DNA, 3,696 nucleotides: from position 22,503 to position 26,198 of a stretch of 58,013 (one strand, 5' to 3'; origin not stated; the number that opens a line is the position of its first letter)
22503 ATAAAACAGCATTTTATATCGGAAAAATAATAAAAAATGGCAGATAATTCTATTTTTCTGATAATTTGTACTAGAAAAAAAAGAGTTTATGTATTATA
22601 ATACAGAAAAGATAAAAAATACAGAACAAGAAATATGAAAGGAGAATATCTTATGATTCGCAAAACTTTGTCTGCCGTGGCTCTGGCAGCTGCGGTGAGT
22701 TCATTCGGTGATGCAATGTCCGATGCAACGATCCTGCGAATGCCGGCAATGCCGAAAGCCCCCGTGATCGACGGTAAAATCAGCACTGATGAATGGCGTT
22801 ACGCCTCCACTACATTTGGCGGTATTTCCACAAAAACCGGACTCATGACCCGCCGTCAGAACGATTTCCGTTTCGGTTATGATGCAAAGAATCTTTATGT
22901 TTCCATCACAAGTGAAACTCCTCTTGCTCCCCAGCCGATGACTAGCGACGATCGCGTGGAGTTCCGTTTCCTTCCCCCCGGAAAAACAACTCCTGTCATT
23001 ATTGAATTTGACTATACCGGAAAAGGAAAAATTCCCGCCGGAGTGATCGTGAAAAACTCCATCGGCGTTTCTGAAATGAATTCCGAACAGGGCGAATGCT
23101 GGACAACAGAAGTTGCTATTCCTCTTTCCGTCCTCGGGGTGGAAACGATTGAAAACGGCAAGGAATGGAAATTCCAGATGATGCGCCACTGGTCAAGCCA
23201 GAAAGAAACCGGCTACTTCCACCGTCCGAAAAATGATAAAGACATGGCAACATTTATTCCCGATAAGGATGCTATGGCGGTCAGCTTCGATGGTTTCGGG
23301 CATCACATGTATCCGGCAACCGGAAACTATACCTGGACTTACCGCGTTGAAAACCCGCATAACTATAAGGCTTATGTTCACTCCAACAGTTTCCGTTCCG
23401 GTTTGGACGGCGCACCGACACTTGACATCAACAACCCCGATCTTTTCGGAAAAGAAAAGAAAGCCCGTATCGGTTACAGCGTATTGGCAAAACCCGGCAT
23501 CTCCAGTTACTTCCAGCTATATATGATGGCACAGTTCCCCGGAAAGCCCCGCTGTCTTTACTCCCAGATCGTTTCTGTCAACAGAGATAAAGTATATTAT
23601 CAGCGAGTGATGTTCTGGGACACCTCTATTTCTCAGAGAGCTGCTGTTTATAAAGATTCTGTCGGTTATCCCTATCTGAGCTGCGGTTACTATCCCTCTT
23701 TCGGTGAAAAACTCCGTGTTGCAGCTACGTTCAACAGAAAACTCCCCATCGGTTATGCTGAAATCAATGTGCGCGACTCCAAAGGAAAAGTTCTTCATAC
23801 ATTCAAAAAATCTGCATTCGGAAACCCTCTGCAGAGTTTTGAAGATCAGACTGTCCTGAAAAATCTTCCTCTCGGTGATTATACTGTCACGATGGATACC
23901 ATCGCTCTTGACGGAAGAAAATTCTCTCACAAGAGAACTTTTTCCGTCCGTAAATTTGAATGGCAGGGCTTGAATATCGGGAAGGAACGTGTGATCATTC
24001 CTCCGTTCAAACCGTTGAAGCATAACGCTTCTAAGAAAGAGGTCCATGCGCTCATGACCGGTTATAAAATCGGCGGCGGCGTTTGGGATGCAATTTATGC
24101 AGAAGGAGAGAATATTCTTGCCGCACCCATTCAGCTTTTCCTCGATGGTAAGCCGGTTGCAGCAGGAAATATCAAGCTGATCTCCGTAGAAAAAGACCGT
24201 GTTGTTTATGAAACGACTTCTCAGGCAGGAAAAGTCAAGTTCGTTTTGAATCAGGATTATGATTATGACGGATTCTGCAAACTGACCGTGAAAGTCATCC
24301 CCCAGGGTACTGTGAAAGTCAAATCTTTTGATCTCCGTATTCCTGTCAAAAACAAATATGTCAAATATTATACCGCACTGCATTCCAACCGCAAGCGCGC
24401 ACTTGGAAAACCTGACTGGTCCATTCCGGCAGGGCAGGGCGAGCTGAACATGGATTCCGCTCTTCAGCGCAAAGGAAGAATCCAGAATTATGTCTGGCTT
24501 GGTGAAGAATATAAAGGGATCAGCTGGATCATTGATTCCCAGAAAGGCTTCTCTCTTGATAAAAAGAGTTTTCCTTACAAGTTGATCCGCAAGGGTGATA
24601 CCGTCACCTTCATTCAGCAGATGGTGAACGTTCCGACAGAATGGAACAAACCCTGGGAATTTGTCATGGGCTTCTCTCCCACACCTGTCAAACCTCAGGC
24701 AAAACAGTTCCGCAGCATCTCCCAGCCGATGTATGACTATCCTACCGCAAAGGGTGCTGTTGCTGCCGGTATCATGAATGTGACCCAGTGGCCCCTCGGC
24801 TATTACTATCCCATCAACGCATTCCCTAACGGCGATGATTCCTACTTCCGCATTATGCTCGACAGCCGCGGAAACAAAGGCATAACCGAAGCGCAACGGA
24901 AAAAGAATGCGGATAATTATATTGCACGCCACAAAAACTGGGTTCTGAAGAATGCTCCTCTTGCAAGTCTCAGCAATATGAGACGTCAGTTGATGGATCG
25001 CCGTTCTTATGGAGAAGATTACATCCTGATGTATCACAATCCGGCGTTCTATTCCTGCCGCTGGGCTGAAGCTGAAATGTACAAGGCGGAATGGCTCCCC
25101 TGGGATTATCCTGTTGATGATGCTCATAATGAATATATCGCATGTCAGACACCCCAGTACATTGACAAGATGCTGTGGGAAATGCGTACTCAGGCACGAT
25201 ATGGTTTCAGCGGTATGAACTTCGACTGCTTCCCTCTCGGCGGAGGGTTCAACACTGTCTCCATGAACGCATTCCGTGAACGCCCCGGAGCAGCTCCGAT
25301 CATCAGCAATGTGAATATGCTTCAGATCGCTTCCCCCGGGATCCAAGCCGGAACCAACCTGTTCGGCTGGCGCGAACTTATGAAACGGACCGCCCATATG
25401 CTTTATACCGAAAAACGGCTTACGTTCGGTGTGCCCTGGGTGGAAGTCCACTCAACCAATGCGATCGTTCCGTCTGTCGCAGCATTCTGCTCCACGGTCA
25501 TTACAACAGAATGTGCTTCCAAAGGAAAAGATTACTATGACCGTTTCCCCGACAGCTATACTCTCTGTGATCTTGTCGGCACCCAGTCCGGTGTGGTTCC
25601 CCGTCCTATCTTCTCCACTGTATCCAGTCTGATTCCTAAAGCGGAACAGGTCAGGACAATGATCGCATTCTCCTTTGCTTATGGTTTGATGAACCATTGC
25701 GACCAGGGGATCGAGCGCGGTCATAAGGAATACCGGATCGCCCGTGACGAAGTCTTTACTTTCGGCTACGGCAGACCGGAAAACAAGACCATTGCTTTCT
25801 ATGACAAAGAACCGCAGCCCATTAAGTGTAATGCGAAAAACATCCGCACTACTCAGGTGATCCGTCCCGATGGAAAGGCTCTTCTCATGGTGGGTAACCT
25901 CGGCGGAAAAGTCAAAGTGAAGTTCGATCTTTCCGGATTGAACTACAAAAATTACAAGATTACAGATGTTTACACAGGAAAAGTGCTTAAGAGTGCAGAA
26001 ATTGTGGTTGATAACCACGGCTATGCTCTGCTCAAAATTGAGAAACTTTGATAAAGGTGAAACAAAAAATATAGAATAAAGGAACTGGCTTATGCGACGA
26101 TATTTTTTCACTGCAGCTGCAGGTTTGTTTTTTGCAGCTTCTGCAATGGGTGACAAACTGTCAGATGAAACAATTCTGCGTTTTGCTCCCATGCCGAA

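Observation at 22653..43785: Five tandem paralogs of a ~1130-aa secreted protein with no characterised family I can name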

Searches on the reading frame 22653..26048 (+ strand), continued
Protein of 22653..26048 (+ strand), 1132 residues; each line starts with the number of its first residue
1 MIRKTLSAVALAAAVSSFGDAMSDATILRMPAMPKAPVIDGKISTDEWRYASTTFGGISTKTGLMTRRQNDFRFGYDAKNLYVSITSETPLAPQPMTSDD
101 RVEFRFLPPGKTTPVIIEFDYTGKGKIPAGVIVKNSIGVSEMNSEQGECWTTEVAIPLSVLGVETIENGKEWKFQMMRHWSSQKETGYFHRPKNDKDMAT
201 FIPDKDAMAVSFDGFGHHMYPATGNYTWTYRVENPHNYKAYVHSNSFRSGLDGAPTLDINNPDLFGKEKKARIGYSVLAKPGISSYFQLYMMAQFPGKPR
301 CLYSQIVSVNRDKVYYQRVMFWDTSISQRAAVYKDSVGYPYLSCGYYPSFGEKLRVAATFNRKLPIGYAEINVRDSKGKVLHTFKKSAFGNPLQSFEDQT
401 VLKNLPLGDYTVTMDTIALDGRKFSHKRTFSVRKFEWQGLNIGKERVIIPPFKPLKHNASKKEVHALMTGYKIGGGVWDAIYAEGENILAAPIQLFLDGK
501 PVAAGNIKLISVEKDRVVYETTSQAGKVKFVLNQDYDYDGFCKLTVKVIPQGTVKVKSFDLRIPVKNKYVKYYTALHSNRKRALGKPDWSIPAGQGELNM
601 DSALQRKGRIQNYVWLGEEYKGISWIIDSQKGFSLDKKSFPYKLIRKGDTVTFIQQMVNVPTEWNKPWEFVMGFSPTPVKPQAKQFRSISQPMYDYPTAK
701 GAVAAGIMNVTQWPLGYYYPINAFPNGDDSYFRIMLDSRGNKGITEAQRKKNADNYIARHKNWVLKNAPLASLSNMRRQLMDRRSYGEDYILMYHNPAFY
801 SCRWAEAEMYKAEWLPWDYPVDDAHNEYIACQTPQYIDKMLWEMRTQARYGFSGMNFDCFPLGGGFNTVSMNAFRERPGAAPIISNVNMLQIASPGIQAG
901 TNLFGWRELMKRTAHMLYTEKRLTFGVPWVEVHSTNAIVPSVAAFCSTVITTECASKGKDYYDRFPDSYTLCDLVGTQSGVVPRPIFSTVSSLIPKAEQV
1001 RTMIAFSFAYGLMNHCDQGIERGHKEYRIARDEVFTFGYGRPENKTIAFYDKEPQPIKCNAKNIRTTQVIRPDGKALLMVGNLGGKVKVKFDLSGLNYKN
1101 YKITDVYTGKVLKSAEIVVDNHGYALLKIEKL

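Call 56: list_cluster_members(proteins=[P0066, P0067, P0077, P0089, P0102, P0120, P0145, P0163, P0186, P0212])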
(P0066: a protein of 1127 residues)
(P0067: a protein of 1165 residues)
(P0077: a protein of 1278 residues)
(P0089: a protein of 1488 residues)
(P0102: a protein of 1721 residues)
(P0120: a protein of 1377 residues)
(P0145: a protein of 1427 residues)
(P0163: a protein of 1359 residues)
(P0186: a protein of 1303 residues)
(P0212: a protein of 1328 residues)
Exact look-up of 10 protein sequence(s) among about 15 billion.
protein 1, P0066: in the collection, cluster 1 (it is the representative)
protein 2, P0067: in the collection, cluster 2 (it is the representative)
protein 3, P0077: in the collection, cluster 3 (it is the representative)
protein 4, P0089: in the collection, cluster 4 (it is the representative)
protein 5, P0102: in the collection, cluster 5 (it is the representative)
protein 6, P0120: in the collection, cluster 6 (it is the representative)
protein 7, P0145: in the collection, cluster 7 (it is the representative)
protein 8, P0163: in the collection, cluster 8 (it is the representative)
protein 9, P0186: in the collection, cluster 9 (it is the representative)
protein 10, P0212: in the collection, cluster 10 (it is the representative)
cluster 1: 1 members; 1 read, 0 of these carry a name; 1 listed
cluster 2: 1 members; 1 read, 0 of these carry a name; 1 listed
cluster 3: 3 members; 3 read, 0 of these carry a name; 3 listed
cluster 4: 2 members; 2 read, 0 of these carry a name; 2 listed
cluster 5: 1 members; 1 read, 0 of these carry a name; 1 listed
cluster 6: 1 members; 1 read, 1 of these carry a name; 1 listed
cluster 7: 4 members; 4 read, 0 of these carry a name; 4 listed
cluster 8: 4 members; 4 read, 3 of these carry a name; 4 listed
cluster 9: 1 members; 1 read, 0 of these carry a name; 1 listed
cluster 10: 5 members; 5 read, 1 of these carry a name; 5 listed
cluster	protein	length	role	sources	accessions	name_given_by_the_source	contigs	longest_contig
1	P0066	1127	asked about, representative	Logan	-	-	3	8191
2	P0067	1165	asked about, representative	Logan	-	-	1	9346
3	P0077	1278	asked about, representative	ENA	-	-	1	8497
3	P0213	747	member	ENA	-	-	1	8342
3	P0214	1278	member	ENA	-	-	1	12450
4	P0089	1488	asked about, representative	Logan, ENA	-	-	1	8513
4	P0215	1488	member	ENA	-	-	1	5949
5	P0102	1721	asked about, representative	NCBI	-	-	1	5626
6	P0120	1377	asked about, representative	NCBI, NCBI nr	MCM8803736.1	MAG: DUF6067 family protein [Candidatus Omnitrophica bacterium] | DUF6067 family protein [Candidatus Omnitrophota bacterium]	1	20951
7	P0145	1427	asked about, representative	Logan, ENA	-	-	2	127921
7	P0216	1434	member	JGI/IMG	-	-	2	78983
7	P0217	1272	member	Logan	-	-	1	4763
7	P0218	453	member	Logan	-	-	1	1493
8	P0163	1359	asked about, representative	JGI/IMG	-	hypothetical protein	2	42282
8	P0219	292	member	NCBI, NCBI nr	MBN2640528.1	MAG: hypothetical protein JXR78_02625, partial [Victivallales bacterium] | hypothetical protein [Victivallales bacterium]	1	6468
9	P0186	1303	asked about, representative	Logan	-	-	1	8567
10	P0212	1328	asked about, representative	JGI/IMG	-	-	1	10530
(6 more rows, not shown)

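Call 61: find_encoding_contigs(protein=P0051, flank=9000, max_places=1)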
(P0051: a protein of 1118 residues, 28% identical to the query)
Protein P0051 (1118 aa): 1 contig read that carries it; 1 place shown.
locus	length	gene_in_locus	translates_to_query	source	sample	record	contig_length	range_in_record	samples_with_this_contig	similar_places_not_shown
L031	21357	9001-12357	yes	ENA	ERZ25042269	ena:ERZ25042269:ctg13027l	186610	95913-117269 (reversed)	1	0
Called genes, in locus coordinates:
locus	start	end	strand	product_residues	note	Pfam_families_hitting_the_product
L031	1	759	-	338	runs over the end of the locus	PF00356:LacI, PF13377:Peripla_BP_3 (faint), PF00532:Peripla_BP_1, PF13407:Peripla_BP_4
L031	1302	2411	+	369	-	PF00392:GntR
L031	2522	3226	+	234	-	PF07963:N_methyl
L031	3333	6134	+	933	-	PF22680:Glyco_hydro_123_N_2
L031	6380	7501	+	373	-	PF00392:GntR, PF13377:Peripla_BP_3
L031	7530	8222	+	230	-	PF07596:SBP_bac_10 (weak)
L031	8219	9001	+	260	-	PF13385:Laminin_G_3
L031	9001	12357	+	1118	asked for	PF19543:GH123_N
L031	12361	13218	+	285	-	-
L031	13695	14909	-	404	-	PF02210:Laminin_G_2 (faint), PF13385:Laminin_G_3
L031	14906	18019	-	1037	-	-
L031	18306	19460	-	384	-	PF14294:DUF4372, PF01609:DDE_Tnp_1, PF13701:DDE_Tnp_1_4 (faint)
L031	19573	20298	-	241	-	PF07596:SBP_bac_10 (faint)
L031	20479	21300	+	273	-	PF02311:AraC_binding, PF00165:HTH_AraC (faint), PF12833:HTH_18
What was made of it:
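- A second cassette in L031 pairs a pilin-like gene with a PF22680 Glyco_hydro_123_N_2 protein (call 61).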

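Call 62: find_encoding_contigs(protein=P0061, flank=9000, max_places=1)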
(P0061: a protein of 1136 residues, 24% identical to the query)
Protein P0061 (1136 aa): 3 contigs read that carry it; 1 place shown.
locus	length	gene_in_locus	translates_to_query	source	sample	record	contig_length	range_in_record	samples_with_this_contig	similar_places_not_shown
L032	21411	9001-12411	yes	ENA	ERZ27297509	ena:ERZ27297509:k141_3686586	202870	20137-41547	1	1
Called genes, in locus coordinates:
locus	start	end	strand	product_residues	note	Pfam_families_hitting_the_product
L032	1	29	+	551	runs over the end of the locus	-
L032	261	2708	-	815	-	PF13490:zf-HC2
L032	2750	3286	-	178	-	PF07638:Sigma70_ECF (weak), PF04542:Sigma70_r2, PF08281:Sigma70_r4_2, PF04545:Sigma70_r4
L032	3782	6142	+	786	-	PF00708:Acylphosphatase, PF07503:zf-HYPF, PF01300:Sua5_yciO_yrdC, PF17788:HypF_C, PF22521:HypF_C_2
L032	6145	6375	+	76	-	PF01455:HupF_HypC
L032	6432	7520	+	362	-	PF01924:HypD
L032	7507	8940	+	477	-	PF02424:ApbE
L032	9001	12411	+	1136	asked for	PF19543:GH123_N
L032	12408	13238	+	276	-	-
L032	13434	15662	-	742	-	PF05048:NosD, PF13229:Beta_helix, PF05048:NosD, PF07691:PA14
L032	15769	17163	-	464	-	PF00890:FAD_binding_2 (faint), PF12831:FAD_oxidored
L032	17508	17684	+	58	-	-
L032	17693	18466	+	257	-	PF13391:HNH_2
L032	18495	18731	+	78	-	-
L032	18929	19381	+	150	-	PF01797:Y1_Tnp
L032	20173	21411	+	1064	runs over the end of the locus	-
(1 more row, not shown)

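Call 63: find_encoding_contigs(protein=P0058, flank=9000, max_places=1)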
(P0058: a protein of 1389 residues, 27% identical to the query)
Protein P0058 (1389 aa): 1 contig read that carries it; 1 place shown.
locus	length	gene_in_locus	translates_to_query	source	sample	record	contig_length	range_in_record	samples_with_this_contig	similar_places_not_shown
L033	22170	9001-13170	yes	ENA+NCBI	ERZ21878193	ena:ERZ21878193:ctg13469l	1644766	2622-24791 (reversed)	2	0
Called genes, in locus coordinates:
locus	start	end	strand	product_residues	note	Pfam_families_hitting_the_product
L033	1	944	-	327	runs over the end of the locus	-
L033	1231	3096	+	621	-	PF09852:DUF2079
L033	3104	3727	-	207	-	PF02390:Methyltransf_4, PF13649:Methyltransf_25 (weak)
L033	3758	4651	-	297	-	PF04055:Radical_SAM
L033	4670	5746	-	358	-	PF00266:Aminotran_5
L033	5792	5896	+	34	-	-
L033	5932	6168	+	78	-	-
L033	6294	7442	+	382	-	PF00392:GntR, PF13377:Peripla_BP_3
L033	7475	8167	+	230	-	PF07963:N_methyl (weak), PF07596:SBP_bac_10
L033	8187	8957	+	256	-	PF13385:Laminin_G_3 (weak)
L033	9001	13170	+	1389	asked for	PF19543:GH123_N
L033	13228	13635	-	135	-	-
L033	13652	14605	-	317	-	PF00005:ABC_tran, PF02463:SMC_N (weak), PF13304:AAA_21 (faint), PF08352:oligo_HPY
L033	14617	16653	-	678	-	PF13510:Fer2_4, PF14691:Fer4_20, PF01946:Thi4 (weak), PF07992:Pyr_redox_2, PF13450:NAD_binding_8, PF12838:Fer4_7, PF13187:Fer4_9, PF13237:Fer4_10 (weak), +1 more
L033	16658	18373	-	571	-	PF01512:Complex1_51K, PF10531:SLBB (weak), PF10589:NADH_4Fe-4S, PF00037:Fer4 (weak), PF13237:Fer4_10 (weak), PF14697:Fer4_21 (weak), PF12838:Fer4_7 (weak), PF00037:Fer4 (weak), +2 more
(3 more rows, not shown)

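Call 79: search_protein_families(library=pfam, proteins=[P0120, P0212, P0145, P0163, P0186, P0205, P0198], max_evalue=0.001)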
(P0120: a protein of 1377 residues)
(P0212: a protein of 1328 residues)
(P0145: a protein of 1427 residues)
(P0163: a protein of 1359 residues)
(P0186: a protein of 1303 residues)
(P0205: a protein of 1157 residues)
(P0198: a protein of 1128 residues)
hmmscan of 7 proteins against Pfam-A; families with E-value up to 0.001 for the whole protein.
P0120 (1377 aa): 2 families
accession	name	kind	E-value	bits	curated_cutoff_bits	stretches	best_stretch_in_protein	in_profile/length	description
PF19543.5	GH123_N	-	6.4e-24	84.3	22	2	683-831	316-476/969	Glycoside hydrolase 123, N-terminal domain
PF13385.13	Laminin_G_3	-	3.4e-16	60.2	27.6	1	96-250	12-151/151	Concanavalin A-like lectin/glucanases superfamily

P0212 (1328 aa): 1 family
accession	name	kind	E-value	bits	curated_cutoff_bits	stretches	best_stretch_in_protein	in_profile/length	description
PF19543.5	GH123_N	-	8e-20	70.8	22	1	436-576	326-476/969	Glycoside hydrolase 123, N-terminal domain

P0145 (1427 aa): 2 families
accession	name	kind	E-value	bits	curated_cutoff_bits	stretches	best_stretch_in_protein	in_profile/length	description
PF19543.5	GH123_N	-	2.2e-16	59.4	22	1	727-879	321-484/969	Glycoside hydrolase 123, N-terminal domain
PF13385.13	Laminin_G_3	-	1.4e-11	45.2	27.6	1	118-259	24-150/151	Concanavalin A-like lectin/glucanases superfamily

P0163 (1359 aa): 3 families
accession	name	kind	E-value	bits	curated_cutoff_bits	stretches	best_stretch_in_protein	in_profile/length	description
PF19543.5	GH123_N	-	3e-22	78.8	22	1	376-678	279-601/969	Glycoside hydrolase 123, N-terminal domain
PF13385.13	Laminin_G_3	-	1e-09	39.2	27.6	1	1179-1344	2-151/151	Concanavalin A-like lectin/glucanases superfamily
PF06439.18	3keto-disac_hyd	-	0.00083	19.9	26.8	0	1266-1305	116-155/187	3-keto-disaccharide hydrolase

P0186 (1303 aa): 1 family
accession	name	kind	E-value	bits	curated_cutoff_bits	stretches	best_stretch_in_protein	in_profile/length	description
PF19543.5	GH123_N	-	4.5e-22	78.2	22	1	402-560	307-476/969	Glycoside hydrolase 123, N-terminal domain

P0205 (1157 aa): 1 family
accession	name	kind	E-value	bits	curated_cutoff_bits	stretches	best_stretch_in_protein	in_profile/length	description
PF19543.5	GH123_N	-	5.8e-14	51.4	22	1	425-595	301-479/969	Glycoside hydrolase 123, N-terminal domain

P0198 (1128 aa): 1 family
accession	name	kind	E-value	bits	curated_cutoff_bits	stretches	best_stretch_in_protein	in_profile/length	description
PF19543.5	GH123_N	-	8.5e-15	54.1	22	1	437-590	315-481/969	Glycoside hydrolase 123, N-terminal domain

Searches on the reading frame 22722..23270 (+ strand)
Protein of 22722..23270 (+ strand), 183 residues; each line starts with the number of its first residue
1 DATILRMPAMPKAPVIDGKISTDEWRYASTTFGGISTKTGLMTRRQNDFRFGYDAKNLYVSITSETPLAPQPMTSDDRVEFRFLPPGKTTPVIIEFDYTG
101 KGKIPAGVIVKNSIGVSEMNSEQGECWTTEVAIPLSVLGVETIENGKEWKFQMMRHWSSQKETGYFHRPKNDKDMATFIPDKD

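Call 70: search_protein_families(library=pfam, proteins=[window:22722-23270:+], max_evalue=10)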
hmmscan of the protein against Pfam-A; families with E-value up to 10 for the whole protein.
window:22722-23270:+ (183 aa): 2 families
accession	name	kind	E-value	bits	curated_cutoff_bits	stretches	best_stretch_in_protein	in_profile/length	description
PF24294.1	Chromo_PTM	-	0.036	14.5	27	1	102-138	29-64/75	Membrane-bound transcription factor PTM, chromo domain-like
PF13202.12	EF-hand_5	-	0.22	11.5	25.9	1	17-26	13-22/25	EF hand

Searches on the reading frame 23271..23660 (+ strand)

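Call 70: search_protein_families(library=pfam, proteins=[window:23271-23660:+], max_evalue=10)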
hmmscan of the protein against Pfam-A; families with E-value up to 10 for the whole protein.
window:23271-23660:+ (130 aa): 1 family
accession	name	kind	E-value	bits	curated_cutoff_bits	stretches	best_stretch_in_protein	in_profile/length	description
PF08239.17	SH3_3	-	0.16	12.7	27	1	18-38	32-50/54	Bacterial SH3 domain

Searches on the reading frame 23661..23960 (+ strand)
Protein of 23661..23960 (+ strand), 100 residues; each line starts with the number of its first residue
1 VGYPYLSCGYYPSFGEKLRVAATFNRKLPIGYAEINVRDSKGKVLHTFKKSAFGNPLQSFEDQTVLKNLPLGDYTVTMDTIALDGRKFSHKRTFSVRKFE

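Call 70: search_protein_families(library=pfam, proteins=[window:23661-23960:+], max_evalue=10)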
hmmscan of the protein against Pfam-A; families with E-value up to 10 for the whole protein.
window:23661-23960:+ (100 aa): 2 families
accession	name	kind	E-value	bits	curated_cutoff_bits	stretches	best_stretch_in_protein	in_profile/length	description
PF04234.18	CopC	-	0.00051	21.4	23.3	1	19-96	21-92/92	CopC domain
PF24421.1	Ig_J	-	0.081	13.5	29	1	62-88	66-92/104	Tip attachment protein J, Ig-like domain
